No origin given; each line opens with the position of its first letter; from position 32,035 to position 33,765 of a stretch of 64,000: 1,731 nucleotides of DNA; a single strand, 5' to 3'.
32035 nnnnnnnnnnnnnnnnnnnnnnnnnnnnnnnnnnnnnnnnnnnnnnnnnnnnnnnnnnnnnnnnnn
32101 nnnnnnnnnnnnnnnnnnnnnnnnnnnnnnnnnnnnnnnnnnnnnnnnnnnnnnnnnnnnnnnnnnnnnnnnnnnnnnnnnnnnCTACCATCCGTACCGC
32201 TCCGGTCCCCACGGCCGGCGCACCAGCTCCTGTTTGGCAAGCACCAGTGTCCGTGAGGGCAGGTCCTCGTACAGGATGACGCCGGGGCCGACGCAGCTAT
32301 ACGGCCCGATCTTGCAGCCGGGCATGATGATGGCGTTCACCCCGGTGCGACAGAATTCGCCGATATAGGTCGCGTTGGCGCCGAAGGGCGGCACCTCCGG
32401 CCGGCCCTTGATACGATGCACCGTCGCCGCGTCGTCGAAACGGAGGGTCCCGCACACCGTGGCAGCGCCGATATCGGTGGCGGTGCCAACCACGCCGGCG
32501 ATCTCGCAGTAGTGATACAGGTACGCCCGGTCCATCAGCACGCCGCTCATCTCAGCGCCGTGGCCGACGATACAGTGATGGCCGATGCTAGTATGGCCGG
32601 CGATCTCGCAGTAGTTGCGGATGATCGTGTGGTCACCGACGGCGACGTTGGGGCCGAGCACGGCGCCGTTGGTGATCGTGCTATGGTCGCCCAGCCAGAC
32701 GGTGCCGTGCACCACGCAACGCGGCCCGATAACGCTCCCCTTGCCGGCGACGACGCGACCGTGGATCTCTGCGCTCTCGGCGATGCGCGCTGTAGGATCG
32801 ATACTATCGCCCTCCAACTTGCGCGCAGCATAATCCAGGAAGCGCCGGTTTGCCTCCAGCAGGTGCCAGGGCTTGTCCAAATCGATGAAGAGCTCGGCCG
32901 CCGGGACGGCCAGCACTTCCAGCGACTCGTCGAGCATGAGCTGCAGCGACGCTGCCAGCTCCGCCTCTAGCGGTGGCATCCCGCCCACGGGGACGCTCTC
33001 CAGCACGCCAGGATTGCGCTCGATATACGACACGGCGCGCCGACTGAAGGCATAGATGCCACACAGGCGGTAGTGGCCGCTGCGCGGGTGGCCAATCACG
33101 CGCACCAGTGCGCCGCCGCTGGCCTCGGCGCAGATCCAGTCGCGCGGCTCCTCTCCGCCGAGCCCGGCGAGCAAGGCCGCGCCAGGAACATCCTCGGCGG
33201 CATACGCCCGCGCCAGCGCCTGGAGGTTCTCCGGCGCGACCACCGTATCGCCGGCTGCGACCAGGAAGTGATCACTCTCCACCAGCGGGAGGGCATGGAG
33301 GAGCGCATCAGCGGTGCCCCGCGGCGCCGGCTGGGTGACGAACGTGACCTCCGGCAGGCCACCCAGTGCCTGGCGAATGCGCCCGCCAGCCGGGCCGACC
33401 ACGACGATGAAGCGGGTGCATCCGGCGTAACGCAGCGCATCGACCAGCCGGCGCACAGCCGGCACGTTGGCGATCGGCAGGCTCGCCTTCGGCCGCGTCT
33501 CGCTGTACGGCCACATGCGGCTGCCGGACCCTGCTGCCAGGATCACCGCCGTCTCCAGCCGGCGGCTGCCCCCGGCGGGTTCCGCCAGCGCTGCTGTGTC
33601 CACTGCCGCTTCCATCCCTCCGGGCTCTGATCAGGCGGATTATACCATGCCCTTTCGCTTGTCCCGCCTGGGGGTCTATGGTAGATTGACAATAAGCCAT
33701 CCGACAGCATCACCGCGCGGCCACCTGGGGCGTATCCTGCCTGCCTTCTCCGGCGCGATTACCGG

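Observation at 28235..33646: Operon coupling a GlmU-like nucleotidyltransferase to three degenerate HyfD/HyfE/HyfF (NuoL/K/N)-like membrane proteins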

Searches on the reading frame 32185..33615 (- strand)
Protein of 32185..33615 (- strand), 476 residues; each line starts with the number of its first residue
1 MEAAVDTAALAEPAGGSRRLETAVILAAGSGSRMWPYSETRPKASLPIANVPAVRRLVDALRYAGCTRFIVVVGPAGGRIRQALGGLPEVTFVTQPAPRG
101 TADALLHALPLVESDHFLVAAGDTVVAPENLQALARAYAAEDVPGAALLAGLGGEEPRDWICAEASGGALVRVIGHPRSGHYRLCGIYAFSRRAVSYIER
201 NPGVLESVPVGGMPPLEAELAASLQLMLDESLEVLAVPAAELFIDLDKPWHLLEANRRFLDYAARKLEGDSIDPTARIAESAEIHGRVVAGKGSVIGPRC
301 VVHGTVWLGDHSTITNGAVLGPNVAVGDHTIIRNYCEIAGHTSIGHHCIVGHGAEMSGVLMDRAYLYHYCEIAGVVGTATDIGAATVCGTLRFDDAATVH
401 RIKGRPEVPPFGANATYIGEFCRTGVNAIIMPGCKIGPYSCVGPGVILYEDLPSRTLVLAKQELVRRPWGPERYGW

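Call 3: search_protein_families(library=pfam, proteins=[window:32185-33615:-], max_evalue=1)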
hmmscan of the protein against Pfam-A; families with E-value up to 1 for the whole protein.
window:32185-33615:- (476 aa): 12 families
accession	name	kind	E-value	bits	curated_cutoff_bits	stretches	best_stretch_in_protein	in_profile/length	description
PF00132.30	Hexapep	-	1e-18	66.6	27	3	416-448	2-34/36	Bacterial transferase hexapeptide (six repeats)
PF12804.13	NTP_transf_3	-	5.1e-18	66.2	27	1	23-147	1-120/160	MobA-like NTP transferase domain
PF00483.29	NTP_transferase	-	4.6e-15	56.3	21.2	1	23-160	2-146/245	Nucleotidyl transferase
PF25084.1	LbH_EIF2B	-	6.7e-08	32.9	54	1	306-387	4-75/105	EIF2B subunit epsilon LbH domain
PF14602.12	Hexapep_2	-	1.7e-05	24.9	27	1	290-321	4-33/34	Hexapeptide repeat of succinyl-transferase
PF01128.25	IspD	-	0.00066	19.9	27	1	23-119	3-95/221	2-C-methyl-D-erythritol 4-phosphate cytidylyltransferase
PF25087.1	GMPPB_C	-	0.0018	18.4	39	0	302-346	7-102/110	GMPPB C-terminal domain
PF13641.12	Glyco_tranf_2_3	-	0.0036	17.8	27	1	88-137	56-110/230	Glycosyltransferase like family 2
PF00535.33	Glycos_transf_2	-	0.015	15.7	23.3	1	87-142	52-107/168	Glycosyl transferase family 2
PF07959.18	Fucose_pyrophosphorylase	-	0.11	11.8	34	1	313-350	286-321/418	Fucose pyrophosphorylase domain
PF04519.19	Bactofilin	-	0.17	12.6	27.9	1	281-358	22-95/98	Polymer-forming cytoskeletal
PF21711.3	DCTN5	-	0.46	10.5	40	1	279-322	99-142/182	Dynactin subunit 5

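Call 4: search_protein_families(library=ncbifam, proteins=[window:32185-33615:-], max_evalue=1)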
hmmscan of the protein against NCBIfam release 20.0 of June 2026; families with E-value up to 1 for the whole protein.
window:32185-33615:- (476 aa): 72 families (the best 25 are shown)
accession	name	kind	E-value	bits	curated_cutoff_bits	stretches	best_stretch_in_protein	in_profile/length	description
TIGR03992.1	Arch_glmU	subfamily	5.3e-59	200.1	292.1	1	22-447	2-392/393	bifunctional sugar-1-phosphate nucleotidylyltransferase/acetyltransferase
NF041173.1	Sug_nt_acttase_Thmprot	equivalog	4.4e-45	154.3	600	1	23-452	3-397/405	bifunctional sugar-1-phosphate nucleotidylyltransferase/acetyltransferase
TIGR01208.1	rmlA_long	equivalog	2.1e-30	105.8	320.25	1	23-340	2-304/353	glucose-1-phosphate thymidylyltransferase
TIGR01173.1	glmU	equivalog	3.2e-22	79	366.85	2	23-141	3-120/452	bifunctional UDP-N-acetylglucosamine diphosphorylase/glucosamine-1-phosphate N-acetyltransferase GlmU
NF010940.0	PRK14360.1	equivalog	5.5e-22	77.9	602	2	275-465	268-440/452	bifunctional UDP-N-acetylglucosamine diphosphorylase/glucosamine-1-phosphate N-acetyltransferase GlmU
NF041313.1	UDPGP_AglF_Halo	equivalog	8.6e-20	71.2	400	1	23-258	3-233/234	UTP--glucose-1-phosphate uridylyltransferase AglF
NF010933.0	PRK14353.1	equivalog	4.2e-19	68.5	505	2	19-140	4-126/453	bifunctional UDP-N-acetylglucosamine diphosphorylase/glucosamine-1-phosphate N-acetyltransferase GlmU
TIGR03570.1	NeuD_NnaD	subfamily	2.2e-18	66.6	160.8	2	265-356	77-168/202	NeuD/PglB/VioB family sugar acetyltransferase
NF010935.0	PRK14355.1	equivalog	3.4e-18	65.5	718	2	22-141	5-124/459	bifunctional UDP-N-acetylglucosamine diphosphorylase/glucosamine-1-phosphate N-acetyltransferase GlmU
NF006986.0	PRK09451.1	equivalog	4.4e-17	62.1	725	2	22-140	7-123/456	bifunctional UDP-N-acetylglucosamine diphosphorylase/glucosamine-1-phosphate N-acetyltransferase GlmU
NF010934.1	PRK14354.1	equivalog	6.2e-17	61.2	450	2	23-142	2-119/447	bifunctional UDP-N-acetylglucosamine diphosphorylase/glucosamine-1-phosphate N-acetyltransferase GlmU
NF002060.0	PRK00892.1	subfamily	1.7e-16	60.3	207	2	272-355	98-181/345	UDP-3-O-(3-hydroxymyristoyl)glucosamine N-acyltransferase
NF010932.0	PRK14352.1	equivalog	1.2e-15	57.2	611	2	21-141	7-129/488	bifunctional UDP-N-acetylglucosamine diphosphorylase/glucosamine-1-phosphate N-acetyltransferase GlmU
NF052502.1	man1P_GTase_Rv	exception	1.5e-15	57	440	2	23-354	3-334/352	mannose-1-phosphate guanylyltransferase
NF010936.0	PRK14356.1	equivalog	3.8e-15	55.8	666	2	20-137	5-122/456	bifunctional UDP-N-acetylglucosamine diphosphorylase/glucosamine-1-phosphate N-acetyltransferase GlmU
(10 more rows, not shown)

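Call 73: find_related_loci(query=A6, collection=genome_contigs, flank=7000)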
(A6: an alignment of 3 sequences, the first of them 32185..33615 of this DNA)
Query A6 (476 aa) in genome_contigs; peptide patterns used: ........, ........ (x = any residue, [..] = any of these).
89 stretches matched a pattern; 3 encode a relative of the query (tblastn E <= 1e-3); 3 distinct loci.
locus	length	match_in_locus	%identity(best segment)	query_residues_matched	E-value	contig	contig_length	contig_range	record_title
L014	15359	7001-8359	44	20-476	1e-115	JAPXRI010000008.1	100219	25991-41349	MAG: Bacillota bacterium isolate binned_ad_9.118 NODE_173_length_100219_cov_3.356572, whole genome shotgun sequence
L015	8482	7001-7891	27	23-326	3e-16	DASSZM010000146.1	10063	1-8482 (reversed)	MAG TPA_asm: Acidimicrobiales bacterium isolate SMAG_U709 k141_1541764, whole genome shotgun sequence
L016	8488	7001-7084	64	24-50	5e-6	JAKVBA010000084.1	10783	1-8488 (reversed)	MAG: Gammaproteobacteria bacterium isolate ALOHA_ZT_16 ZT-Gammaproteobacteria-1_84, whole genome shotgun sequence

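Call 76: search_protein_families(library=pfam, proteins=[L014:6986-8362:+, L014:8122-9312:+, L014:9287-10024:+, L014:10045-11697:+, L014:11836-12987:-, L014:4394-5488:+, L014:5896-6540:-, L014:12888-13580:-], max_evalue=0.1)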
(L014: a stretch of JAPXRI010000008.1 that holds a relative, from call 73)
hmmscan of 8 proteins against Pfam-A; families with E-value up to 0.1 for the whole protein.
L014:6986-8362:+ (458 aa): 10 families
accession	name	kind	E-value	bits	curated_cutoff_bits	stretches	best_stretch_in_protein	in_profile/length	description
PF00132.30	Hexapep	-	2.9e-20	71.5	27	4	271-304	3-36/36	Bacterial transferase hexapeptide (six repeats)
PF12804.13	NTP_transf_3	-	1.8e-16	61.2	27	1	9-134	1-121/160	MobA-like NTP transferase domain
PF00483.29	NTP_transferase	-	8.5e-13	48.9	21.2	1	9-128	2-129/245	Nucleotidyl transferase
PF25084.1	LbH_EIF2B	-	3.2e-09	37.2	54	2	270-342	10-80/105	EIF2B subunit epsilon LbH domain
PF01128.25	IspD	-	7.3e-06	26.3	27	1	9-133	3-128/221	2-C-methyl-D-erythritol 4-phosphate cytidylyltransferase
PF16314.11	DUF4954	-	0.001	18.3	26.2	1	256-340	189-274/433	Domain of unknown function (DUF4954)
PF24894.1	Hexapep_GlmU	-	0.0032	18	23.3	0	253-296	42-83/104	GlmU-like, C-terminal hexapeptide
PF21711.3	DCTN5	-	0.0042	17.2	40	1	278-335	87-143/182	Dynactin subunit 5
PF07959.18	Fucose_pyrophosphorylase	-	0.012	15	34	1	280-334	288-343/418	Fucose pyrophosphorylase domain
PF25087.1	GMPPB_C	-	0.028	14.6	39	0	260-340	7-91/110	GMPPB C-terminal domain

L014:8122-9312:+ (396 aa): 2 families
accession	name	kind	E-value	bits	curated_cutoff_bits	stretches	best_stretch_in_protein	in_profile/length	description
PF01869.26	BcrAD_BadFG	-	3.6e-31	109.1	31.5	1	86-375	1-271/271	BadF/BadG/BcrA/BcrD ATPase family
PF03727.22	Hexokinase_2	-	0.017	14.9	24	1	299-354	155-214/242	Hexokinase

L014:9287-10024:+ (245 aa): 3 families
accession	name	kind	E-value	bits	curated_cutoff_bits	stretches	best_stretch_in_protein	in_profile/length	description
PF13580.11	SIS_2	-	4.5e-50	169.7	27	1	6-141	1-138/138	SIS domain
PF01380.27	SIS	-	5.1e-06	26.8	25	1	93-148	37-95/131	SIS domain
PF10740.15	DUF2529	-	0.0027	17.8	22.3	0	14-71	12-69/169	Domain of unknown function (DUF2529)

L014:10045-11697:+ (550 aa): 1 family
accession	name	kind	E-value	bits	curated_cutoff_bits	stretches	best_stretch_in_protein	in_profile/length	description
PF07555.19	NAGidase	-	8.6e-91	304.8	25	1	121-421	1-293/295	beta-N-acetylglucosaminidase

L014:11836-12987:- (383 aa): 1 family
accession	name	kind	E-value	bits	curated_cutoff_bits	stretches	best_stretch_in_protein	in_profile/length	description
PF01208.23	URO-D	-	1.9e-13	50.6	23.9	1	118-376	90-346/346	Uroporphyrinogen decarboxylase (URO-D)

L014:4394-5488:+ (364 aa): 2 families
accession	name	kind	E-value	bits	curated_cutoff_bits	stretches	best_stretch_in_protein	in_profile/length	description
PF00892.27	EamA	-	6.1e-08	33.5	28.2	2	217-360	2-133/135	EamA-like transporter family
PF00893.25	Multi_Drug_Res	-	0.043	14.8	23.7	1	286-351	26-91/93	Small Multidrug Resistance protein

L014:5896-6540:- (214 aa): 3 families
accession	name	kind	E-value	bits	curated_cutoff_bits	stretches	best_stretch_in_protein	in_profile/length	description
PF14526.11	Cass2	-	3.3e-16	60.3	27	1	107-208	1-111/150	Integron-associated effector binding protein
PF06445.20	GyrI-like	-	0.00022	22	26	1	105-197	2-97/155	GyrI-like small molecule binding domain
PF09278.17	MerR-DNA-bind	-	0.082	14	25.4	0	17-46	34-63/65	MerR, DNA binding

L014:12888-13580:- (230 aa): 3 families
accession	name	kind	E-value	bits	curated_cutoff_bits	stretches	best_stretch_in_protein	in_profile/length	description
PF01522.26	Polysacc_deac_1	-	2.9e-16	60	23.1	1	3-123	6-112/124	Polysaccharide deacetylase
PF03912.19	Psb28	-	0.052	14.3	25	0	172-215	67-104/106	Psb28 protein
PF25826.1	DUF7952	-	0.055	14.1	33.4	1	168-208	21-61/131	Domain of unknown function (DUF7952)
